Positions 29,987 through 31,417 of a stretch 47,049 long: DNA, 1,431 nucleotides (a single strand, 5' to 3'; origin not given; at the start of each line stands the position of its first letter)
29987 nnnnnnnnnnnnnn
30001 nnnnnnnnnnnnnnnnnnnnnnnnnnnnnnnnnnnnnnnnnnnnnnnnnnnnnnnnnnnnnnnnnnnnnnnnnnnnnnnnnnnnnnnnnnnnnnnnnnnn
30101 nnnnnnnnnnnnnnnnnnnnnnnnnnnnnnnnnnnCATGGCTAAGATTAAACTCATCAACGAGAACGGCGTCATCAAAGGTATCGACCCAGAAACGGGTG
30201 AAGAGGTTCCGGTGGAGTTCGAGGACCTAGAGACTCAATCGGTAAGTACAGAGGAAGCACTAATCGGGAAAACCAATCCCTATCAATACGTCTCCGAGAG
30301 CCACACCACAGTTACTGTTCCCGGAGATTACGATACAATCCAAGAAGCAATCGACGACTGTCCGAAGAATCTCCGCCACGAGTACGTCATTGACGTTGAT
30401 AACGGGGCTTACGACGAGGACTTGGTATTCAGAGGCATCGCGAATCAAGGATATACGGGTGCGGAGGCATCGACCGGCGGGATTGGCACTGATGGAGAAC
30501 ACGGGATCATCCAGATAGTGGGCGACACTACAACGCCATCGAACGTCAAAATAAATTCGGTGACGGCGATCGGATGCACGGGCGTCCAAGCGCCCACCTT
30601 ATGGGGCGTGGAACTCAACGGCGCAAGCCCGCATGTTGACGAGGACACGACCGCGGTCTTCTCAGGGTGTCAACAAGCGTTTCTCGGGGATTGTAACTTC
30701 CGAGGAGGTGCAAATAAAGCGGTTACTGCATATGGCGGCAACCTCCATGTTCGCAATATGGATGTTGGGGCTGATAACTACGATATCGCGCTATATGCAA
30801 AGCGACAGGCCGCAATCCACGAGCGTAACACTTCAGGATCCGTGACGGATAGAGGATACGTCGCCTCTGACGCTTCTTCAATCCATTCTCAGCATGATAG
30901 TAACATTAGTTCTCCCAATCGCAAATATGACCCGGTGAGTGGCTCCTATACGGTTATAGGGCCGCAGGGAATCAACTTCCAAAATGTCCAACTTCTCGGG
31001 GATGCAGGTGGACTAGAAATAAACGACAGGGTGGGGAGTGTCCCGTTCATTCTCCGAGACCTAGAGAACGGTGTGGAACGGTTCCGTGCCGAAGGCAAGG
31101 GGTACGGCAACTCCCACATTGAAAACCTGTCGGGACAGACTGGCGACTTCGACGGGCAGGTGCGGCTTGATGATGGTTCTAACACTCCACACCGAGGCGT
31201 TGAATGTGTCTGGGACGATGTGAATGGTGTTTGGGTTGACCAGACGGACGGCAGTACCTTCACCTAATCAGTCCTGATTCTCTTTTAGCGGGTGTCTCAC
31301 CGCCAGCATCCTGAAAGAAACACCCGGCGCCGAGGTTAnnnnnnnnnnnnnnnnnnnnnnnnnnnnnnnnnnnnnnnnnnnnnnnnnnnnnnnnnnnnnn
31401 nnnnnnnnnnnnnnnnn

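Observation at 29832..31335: Low-G+C, promoter-equipped cassette: Tat lipoprotein plus beta-helix receptor-binding protein (possible Llp-like receptor masking)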

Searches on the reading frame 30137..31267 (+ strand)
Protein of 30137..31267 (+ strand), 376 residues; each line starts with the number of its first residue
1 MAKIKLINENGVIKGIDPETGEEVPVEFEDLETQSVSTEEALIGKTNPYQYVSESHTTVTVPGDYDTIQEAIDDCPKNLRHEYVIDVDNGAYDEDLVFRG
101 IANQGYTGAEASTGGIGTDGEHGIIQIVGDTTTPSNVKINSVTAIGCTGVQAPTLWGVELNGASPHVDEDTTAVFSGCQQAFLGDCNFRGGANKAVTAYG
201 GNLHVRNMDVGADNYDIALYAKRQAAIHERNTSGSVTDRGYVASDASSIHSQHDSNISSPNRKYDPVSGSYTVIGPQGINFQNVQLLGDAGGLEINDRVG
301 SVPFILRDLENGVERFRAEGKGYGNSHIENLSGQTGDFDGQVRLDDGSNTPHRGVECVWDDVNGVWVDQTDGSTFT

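Call 8: search_protein_families(library=pfam, proteins=[window:30137-31267:+], max_evalue=0.1)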
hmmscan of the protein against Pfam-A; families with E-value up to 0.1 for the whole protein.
window:30137-31267:+ (376 aa): 2 families
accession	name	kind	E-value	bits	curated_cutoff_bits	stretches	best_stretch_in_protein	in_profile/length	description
PF01095.25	Pectinesterase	-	0.00083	18.6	27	1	63-96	10-43/298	Pectinesterase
PF24278.2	HVO_0513_N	-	0.02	14.9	29.8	1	47-80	89-125/134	HVO_0513, N-terminal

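Call 9: search_protein_families(library=phrogs, proteins=[window:30137-31267:+], max_evalue=0.1)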
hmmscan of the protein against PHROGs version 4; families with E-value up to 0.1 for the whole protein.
window:30137-31267:+ (376 aa): 3 families
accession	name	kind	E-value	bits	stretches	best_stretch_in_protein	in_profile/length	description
phrog_1627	-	unknown function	7.4e-30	105.2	1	45-245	188-385/567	-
phrog_14029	-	unknown function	0.00012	21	1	51-105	796-853/1115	-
phrog_4577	-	tail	0.0016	18.7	1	65-103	143-182/340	tail protein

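Call 15: find_homologous_proteins(query=window:30137-31264:+)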
Query window:30137-31264:+ (376 aa): 10 proteins with E <= 0.001 among 3121 candidates.
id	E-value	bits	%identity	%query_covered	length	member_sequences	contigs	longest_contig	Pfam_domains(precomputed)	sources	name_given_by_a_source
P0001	3.6e-144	499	60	100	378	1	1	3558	-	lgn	-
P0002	2.4e-115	404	52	100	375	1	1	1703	-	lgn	-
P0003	2.7e-65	239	38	100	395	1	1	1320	-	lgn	-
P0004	5.1e-53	199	48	55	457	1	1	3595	-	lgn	-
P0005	1.2e-25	109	70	19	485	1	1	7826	-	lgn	-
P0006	1.6e-13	69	91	12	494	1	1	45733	PF24793.2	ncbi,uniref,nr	ncbi:glucosamine inositolphosphorylceramide transferase family protein [Halobacterium salinarum]|uni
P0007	5.6e-11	60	95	11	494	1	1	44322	-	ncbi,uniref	ncbi:hypothetical protein V9T20_12820 (plasmid) [Halobacterium salinarum]|uniref:hypothetical protei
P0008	1.3e-5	43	62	12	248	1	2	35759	-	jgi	jgi:hypothetical protein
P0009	3.4e-5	41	58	12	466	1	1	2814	-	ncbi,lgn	-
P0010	1.2e-4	39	69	11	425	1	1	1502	PF13229.13,PF12708.13,PF05048.20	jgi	-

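Call 20: find_encoding_contigs(protein=P0001, flank=10000)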
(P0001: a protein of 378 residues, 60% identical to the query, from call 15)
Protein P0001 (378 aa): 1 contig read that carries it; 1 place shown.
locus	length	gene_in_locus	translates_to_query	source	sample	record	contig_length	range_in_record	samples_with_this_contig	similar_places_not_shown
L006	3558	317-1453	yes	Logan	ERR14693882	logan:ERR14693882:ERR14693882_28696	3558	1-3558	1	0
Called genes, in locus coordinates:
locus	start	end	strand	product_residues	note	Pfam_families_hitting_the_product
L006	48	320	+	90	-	-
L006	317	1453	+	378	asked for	-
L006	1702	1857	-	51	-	-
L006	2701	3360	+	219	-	PF01073:3Beta_HSD, PF01370:Epimerase, PF02719:Polysacc_synt_2, PF04321:RmlD_sub_bind, PF13460:NAD_binding_10, PF16363:GDP_Man_Dehyd, PF07993:NAD_binding_4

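Call 22: find_encoding_contigs(protein=P0002, flank=10000)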
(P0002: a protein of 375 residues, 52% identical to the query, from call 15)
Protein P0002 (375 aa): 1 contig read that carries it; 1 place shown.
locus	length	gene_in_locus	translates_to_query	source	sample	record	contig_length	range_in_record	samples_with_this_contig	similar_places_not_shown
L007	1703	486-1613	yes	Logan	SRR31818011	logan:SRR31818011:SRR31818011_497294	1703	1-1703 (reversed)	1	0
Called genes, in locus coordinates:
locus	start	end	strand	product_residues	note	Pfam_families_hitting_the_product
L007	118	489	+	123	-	-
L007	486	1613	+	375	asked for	-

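Call 23: find_encoding_contigs(protein=P0004, flank=10000)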
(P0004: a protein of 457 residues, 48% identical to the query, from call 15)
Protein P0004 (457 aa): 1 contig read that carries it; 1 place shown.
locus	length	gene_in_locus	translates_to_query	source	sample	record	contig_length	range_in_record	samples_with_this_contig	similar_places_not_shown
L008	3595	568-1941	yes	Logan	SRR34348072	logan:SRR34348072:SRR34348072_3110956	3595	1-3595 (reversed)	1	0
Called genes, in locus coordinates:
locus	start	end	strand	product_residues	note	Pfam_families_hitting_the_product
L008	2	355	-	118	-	?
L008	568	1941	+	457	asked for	-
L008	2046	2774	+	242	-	PF13489:Methyltransf_23, PF01209:Ubie_methyltran, PF13847:Methyltransf_31, PF08241:Methyltransf_11, PF08242:Methyltransf_12, PF13649:Methyltransf_25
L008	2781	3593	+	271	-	?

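Call 25: find_encoding_contigs(protein=P0003, flank=10000)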
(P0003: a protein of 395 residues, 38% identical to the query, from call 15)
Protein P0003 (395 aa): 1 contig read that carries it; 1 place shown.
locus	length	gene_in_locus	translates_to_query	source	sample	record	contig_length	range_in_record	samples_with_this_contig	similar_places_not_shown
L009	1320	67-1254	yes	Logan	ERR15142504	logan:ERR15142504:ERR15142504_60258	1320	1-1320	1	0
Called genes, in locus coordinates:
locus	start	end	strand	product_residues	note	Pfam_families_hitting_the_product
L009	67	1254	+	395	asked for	-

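Call 26: find_encoding_contigs(protein=P0005, flank=10000)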
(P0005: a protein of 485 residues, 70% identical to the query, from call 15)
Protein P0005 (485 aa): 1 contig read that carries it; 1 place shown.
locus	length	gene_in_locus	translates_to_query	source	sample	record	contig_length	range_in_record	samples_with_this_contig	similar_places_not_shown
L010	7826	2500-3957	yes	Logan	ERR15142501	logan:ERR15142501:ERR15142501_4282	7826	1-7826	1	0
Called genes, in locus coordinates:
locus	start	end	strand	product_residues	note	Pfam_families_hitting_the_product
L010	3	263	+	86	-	?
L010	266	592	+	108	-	-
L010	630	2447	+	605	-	-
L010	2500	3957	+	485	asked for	-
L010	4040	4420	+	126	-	-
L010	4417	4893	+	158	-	-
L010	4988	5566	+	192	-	-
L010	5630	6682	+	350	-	-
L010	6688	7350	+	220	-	-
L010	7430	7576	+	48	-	-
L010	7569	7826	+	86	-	?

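Call 28: find_encoding_contigs(protein=P0006, flank=10000, max_places=2)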
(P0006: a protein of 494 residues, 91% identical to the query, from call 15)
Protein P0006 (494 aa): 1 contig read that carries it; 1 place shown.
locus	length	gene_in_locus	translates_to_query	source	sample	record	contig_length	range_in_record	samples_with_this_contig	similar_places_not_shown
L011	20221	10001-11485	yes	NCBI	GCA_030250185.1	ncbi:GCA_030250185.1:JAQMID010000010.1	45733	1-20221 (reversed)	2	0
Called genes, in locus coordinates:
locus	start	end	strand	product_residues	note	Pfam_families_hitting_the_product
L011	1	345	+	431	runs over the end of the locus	-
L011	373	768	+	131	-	-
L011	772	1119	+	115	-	-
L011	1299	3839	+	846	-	PF10145:PhageMin_Tail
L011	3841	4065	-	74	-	-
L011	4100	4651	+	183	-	-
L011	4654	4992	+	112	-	PF22479:Pam3_gp18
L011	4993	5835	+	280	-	-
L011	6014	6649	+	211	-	-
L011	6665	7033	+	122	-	PF10934:Sheath_initiator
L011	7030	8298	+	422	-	PF04865:Baseplate_J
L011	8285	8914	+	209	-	-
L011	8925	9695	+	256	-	-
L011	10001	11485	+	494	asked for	PF24793:GINT1_N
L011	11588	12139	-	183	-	PF08281:Sigma70_r4_2 (faint), PF12728:HTH_17 (faint), PF13384:HTH_23 (faint), PF13392:HNH_3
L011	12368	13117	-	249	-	PF02796:HTH_7 (faint), PF08279:HTH_11 (faint), PF10668:Phage_terminase (faint), PF13412:HTH_24 (faint), PF15978:TnsD (faint), PF17762:HTH_ParB (faint), PF13384:HTH_23, PF13392:HNH_3, +15 more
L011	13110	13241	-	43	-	-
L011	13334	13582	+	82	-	-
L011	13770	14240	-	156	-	-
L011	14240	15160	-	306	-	PF02374:ArsA_ATPase (faint), PF09140:MipZ (faint), PF10609:ParA (weak), PF13614:AAA_31, PF00142:Fer4_NifH (faint), PF01656:CbiA, PF13614:AAA_31 (weak)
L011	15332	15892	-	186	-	PF13240:Zn_Ribbon_1 (weak), PF24463:DUF7577 (weak), PF07690:MFS_1 (faint)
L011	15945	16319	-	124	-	-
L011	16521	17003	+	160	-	-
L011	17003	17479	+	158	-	-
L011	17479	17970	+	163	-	-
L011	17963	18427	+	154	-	-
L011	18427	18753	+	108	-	-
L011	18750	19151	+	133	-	-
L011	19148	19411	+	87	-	-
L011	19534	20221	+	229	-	PF13191:AAA_16, PF13245:AAA_19 (faint), PF13401:AAA_22, PF00004:AAA (weak)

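Call 29: find_encoding_contigs(protein=P0007, flank=10000, max_places=2)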
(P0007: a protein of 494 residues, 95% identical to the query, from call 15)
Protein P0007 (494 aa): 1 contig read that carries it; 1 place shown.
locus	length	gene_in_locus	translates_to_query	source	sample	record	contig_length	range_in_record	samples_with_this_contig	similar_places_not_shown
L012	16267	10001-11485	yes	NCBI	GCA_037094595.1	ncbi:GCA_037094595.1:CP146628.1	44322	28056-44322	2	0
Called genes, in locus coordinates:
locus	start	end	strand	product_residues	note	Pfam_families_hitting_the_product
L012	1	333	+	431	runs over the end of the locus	-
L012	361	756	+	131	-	-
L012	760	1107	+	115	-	-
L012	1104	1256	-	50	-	-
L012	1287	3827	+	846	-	PF10145:PhageMin_Tail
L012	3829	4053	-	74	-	-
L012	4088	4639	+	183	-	-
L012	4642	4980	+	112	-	PF22479:Pam3_gp18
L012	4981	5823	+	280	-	-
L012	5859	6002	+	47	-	-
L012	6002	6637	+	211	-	-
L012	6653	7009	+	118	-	PF10934:Sheath_initiator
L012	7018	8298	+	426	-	PF04865:Baseplate_J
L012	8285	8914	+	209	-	-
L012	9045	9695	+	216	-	-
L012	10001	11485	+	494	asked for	-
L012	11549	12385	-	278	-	PF00589:Phage_integrase (weak)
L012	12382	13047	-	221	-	PF24035:DUF7344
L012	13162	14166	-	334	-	PF00589:Phage_integrase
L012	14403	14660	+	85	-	-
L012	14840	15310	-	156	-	-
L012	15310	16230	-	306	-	PF02374:ArsA_ATPase (faint), PF09140:MipZ (faint), PF10609:ParA (weak), PF13614:AAA_31, PF00142:Fer4_NifH (faint), PF01656:CbiA, PF13614:AAA_31 (weak)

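Call 30: find_encoding_contigs(protein=P0008, flank=10000, max_places=2)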
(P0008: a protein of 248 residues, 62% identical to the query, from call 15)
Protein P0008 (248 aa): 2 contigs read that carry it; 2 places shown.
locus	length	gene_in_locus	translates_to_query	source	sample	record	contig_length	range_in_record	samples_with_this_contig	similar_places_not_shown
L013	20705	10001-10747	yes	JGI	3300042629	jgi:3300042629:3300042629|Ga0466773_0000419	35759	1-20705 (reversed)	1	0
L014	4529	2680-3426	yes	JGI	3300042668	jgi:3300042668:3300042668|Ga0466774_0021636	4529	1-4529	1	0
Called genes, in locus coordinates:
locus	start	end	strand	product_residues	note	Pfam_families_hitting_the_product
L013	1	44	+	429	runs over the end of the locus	PF13660:DUF4147, PF05161:MOFRL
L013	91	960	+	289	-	PF01557:FAA_hydrolase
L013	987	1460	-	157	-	PF24367:DUF7523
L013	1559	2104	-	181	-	PF24368:DUF7524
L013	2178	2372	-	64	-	PF03966:Trm112p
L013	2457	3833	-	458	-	PF00709:Adenylsucc_synt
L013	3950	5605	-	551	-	PF06439:3keto-disac_hyd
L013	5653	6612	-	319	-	PF26553:PDDEXK_19, PF13560:HTH_31 (weak), PF01381:HTH_3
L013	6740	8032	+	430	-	PF22641:TiaS_TCKD, PF08489:TiaS_FLD, PF23783:Zn_ribbon_TiaS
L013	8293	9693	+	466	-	PF05048:NosD, PF13229:Beta_helix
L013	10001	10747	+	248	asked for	-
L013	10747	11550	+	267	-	-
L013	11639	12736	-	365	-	PF00291:PALP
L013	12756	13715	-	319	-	PF24827:AstE_AspA_cat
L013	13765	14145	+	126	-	PF24380:DUF7536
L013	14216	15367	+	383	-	PF00285:Citrate_synt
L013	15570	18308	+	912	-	PF00133:tRNA-synt_1, PF09334:tRNA-synt_1g, PF08264:Anticodon_1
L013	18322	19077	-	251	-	PF07187:DUF1405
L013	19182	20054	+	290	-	PF01040:UbiA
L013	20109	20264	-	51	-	PF23455:DUF7129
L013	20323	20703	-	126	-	?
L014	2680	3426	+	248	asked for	-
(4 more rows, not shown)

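Call 36: find_encoding_contigs(protein=P0010, flank=10000, max_places=3)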
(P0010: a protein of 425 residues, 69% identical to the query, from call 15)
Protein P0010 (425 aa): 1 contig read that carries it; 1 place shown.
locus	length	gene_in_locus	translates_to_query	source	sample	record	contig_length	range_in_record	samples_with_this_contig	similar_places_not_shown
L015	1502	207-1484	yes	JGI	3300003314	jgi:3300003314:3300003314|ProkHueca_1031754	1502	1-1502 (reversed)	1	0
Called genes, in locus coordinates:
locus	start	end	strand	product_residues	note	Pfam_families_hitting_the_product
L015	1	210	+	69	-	?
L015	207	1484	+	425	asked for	PF12708:Pect-lyase_RHGA_epim, PF05048:NosD (weak), PF13229:Beta_helix (weak), PF05048:NosD, PF13229:Beta_helix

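Call 37: find_encoding_contigs(protein=P0009, flank=10000, max_places=3)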
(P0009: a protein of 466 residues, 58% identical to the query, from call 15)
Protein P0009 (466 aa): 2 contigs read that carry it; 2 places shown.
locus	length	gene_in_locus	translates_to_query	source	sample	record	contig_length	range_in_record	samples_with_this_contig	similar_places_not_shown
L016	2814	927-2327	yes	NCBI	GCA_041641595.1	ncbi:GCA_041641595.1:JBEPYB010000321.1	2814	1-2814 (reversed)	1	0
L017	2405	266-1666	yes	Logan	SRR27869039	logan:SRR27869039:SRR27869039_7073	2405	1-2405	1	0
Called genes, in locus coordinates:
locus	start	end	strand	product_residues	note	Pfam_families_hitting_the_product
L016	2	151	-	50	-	?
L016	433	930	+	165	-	-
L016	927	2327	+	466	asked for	-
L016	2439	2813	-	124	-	?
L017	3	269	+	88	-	?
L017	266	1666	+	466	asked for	-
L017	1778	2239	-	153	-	PF00383:dCMP_cyt_deam_1, PF14437:MafB19-deam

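Call 60: search_protein_representatives(protein=window:30137-31264:+)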
Query: 376 residues. Proteins with E-value up to 0.001 (for the whole library): 271; up to 1e-10: 118; up to 1e-30: 12. The best 150 are listed.
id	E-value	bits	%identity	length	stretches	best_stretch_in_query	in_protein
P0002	7.6e-116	403.8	55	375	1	1-376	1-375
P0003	8.7e-66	239.0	42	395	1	15-375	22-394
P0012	6.3e-58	213.2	61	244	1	12-182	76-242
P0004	1.6e-53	198.7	48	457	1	31-243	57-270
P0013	6.6e-49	183.5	43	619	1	27-275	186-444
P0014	1.0e-48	182.9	46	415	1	33-248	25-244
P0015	2.4e-46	175.0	37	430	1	52-373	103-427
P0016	9.2e-45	169.8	49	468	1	29-237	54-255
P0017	2.0e-38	149.0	45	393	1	49-237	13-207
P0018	3.3e-36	141.7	41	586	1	32-238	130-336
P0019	1.8e-35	139.3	43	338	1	56-376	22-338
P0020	1.5e-32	129.6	39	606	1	55-249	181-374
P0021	1.7e-29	119.6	37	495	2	43-229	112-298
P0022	8.5e-28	114.0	38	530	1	36-235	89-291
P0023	3.8e-26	108.6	35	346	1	71-264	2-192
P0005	3.9e-26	108.5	69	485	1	303-376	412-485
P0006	5.1e-14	68.7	91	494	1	1-46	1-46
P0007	1.8e-11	60.3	95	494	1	1-40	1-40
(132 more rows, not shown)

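Call 63: search_protein_families(library=pfam, alignment_id=A3, max_evalue=0.001)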
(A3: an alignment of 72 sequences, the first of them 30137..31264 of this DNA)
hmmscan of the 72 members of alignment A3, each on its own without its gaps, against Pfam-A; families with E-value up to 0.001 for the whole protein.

A. member 1, window:30137-31264:+ (376 aa): 1 family
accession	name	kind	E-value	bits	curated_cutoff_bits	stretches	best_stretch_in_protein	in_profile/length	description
PF01095.25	Pectinesterase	-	0.00083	18.6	27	0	63-96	10-43/298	Pectinesterase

B. families by the number of members that match (of 72 scanned): 8 families
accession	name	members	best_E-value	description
PF01095.25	Pectinesterase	10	1.8e-05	Pectinesterase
PF00386.27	C1q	5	2.4e-06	C1q domain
PF18573.7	BclA_C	3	8.6e-06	BclA C-terminal domain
PF09458.16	H_lectin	1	2.5e-06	H-type lectin domain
PF10651.15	BppU_N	1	9.1e-06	BppU N-terminal domain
PF25692.1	Phage_depo_C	1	6.8e-05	Phage depolymerase C-terminal beta sandwich domain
PF13229.12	Beta_helix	1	0.00092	Right handed beta helix region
PF16526.10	CLZ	1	0.00097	C-terminal leucine zipper domain of cyclic nucleotide-gated channels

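Call 69: predict_structure(alignment_id=A3)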
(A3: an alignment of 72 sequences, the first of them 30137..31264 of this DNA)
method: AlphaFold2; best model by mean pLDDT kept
length: 376 residues; sequences in the alignment: 72
mean_pLDDT: 84.4   pTM: 0.75
mean pLDDT of the five models: 84.4, 83.9, 82.4, 82.2, 81.9
residues with pLDDT >= 90: 209; 70-90: 85; 50-70: 71; < 50: 11
segments of 3 or more residues with pLDDT < 50: 1-3, 30-32
pLDDT, mean of each block of 10 residues (from residue 1): 54 77 71 56 80 92 98 96 96 98 82 66 91 98 98 97 97 98 97 97 98 97 97 95 93 85 63 63 55 60 74 76 64 88 88 90 94 91
secondary structure, 60 per line:
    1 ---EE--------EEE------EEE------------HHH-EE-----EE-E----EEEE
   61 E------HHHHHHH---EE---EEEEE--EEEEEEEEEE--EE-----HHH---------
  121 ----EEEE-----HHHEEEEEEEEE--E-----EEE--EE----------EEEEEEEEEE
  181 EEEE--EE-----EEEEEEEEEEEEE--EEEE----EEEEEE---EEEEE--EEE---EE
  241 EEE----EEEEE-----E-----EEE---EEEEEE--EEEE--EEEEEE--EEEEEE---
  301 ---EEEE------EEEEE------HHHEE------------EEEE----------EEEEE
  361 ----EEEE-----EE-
elements in order: E14-16 E23-25 E57-61 H68-74 E83-87 E90-99 E125-128 E137-145 E154-156 E171-184 E194-206 E209-212 E217-222 E226-230 E233-235 E239-243 E248-252 E264-266 E270-275 E278-281 E284-289 E292-297 E304-307 E314-318 E342-345 E356-360 E365-368
